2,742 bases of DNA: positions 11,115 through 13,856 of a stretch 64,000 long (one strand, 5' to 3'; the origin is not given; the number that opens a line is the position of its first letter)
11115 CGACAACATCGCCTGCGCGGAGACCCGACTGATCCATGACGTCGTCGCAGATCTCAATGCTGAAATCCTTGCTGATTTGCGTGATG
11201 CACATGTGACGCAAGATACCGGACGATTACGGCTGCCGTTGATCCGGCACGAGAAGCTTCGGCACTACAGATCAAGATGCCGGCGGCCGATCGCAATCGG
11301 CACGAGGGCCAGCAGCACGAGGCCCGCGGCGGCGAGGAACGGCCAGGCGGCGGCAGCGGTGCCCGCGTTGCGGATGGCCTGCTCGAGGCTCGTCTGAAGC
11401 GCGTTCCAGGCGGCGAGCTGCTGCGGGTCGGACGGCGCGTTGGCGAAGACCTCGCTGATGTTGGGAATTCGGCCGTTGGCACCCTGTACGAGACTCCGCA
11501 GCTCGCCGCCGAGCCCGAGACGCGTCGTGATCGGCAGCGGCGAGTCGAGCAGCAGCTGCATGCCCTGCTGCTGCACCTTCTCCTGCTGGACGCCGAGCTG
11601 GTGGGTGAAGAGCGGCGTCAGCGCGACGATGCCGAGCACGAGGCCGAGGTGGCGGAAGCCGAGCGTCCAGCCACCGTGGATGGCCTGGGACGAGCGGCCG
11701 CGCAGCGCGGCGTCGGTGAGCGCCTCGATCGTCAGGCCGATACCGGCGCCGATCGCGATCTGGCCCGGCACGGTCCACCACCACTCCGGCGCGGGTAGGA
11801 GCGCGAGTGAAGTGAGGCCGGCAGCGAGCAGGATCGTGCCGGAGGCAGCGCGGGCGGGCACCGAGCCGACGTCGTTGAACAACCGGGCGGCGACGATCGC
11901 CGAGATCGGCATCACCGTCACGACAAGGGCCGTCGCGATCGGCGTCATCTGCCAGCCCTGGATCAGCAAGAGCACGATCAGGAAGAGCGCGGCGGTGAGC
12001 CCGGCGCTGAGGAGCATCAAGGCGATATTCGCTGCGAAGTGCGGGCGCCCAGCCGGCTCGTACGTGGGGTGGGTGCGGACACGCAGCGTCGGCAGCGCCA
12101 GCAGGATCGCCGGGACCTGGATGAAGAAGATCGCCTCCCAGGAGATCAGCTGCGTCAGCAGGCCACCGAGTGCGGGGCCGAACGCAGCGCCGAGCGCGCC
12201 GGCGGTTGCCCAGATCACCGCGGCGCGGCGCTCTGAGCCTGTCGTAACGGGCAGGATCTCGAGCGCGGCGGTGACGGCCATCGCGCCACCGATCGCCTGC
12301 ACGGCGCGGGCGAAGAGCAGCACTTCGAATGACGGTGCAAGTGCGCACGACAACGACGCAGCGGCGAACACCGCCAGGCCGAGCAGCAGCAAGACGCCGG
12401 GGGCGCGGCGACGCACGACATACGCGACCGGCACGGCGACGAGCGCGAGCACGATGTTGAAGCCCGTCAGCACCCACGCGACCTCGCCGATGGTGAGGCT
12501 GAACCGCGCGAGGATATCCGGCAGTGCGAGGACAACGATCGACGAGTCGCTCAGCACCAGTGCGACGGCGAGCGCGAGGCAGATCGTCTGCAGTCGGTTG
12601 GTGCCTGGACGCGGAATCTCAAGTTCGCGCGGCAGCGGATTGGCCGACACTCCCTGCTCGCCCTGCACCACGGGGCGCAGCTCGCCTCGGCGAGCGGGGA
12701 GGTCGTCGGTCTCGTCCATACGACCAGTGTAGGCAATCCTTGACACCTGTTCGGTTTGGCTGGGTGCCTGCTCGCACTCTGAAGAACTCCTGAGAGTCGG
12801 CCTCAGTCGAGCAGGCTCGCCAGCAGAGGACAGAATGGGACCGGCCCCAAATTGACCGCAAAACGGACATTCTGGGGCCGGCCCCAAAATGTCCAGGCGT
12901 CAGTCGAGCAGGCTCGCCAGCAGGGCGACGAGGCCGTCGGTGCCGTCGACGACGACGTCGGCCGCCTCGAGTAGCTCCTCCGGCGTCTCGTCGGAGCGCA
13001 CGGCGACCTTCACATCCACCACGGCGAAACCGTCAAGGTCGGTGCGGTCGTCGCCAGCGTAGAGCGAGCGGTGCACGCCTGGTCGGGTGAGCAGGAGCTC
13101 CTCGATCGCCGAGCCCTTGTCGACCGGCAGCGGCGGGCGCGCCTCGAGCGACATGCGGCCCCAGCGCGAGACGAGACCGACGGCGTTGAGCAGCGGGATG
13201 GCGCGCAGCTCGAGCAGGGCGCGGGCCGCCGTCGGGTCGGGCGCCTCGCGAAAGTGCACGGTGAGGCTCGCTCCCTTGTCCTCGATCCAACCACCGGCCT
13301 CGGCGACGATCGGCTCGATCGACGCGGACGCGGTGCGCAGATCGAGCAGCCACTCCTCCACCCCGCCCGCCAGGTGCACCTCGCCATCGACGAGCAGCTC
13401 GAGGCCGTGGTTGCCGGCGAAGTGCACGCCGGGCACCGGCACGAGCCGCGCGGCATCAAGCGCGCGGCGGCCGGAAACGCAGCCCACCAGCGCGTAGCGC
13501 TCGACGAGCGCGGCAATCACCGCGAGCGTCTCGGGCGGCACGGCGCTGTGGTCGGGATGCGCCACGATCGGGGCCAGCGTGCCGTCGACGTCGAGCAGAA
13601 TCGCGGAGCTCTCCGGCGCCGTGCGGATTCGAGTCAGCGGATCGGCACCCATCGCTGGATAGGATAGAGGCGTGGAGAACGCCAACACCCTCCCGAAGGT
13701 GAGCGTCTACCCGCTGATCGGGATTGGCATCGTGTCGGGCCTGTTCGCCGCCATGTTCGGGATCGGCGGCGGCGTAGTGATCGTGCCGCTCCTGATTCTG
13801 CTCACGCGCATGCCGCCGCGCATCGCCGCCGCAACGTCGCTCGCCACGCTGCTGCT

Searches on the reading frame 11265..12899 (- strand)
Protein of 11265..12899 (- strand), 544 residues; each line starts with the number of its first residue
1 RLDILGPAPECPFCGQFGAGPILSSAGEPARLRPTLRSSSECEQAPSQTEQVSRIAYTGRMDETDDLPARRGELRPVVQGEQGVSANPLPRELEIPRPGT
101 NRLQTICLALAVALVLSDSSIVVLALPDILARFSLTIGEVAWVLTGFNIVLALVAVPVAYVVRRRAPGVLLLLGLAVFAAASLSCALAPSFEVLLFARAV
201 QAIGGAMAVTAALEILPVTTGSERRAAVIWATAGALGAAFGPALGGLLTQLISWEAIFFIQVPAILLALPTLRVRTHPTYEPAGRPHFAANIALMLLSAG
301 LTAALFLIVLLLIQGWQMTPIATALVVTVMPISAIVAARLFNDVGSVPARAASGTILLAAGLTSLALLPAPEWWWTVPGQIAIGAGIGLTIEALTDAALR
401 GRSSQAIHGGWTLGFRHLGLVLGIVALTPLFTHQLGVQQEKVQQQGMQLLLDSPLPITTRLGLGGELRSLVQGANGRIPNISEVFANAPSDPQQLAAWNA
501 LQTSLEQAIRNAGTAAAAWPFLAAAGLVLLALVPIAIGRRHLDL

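Call 29: search_protein_families(library=pfam, proteins=[window:11265-12899:-], max_evalue=0.001)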
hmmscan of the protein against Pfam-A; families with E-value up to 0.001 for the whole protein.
window:11265-12899:- (544 aa): 1 family
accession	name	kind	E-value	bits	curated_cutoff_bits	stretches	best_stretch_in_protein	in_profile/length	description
PF07690.21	MFS_1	-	1.7e-22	80.3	33.4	1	108-399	1-320/347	Major Facilitator Superfamily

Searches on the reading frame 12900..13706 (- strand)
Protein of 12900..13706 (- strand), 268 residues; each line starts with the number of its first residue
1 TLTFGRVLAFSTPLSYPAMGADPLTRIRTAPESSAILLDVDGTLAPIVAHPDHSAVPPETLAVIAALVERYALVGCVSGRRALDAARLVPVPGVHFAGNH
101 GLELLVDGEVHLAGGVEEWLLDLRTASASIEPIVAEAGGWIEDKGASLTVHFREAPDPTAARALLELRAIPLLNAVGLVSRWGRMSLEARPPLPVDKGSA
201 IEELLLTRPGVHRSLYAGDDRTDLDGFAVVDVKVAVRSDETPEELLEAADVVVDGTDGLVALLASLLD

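Call 29: search_protein_families(library=pfam, proteins=[window:12900-13706:-], max_evalue=0.001)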
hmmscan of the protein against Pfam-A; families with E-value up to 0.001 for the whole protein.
window:12900-13706:- (268 aa): 2 families
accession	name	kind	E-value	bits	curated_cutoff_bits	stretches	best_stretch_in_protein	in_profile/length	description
PF02358.22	Trehalose_PPase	-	1.7e-23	83.4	27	1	37-232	1-205/235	Trehalose-phosphatase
PF08282.18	Hydrolase_3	-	0.00031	21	20.9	0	36-88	1-48/255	haloacid dehalogenase-like hydrolase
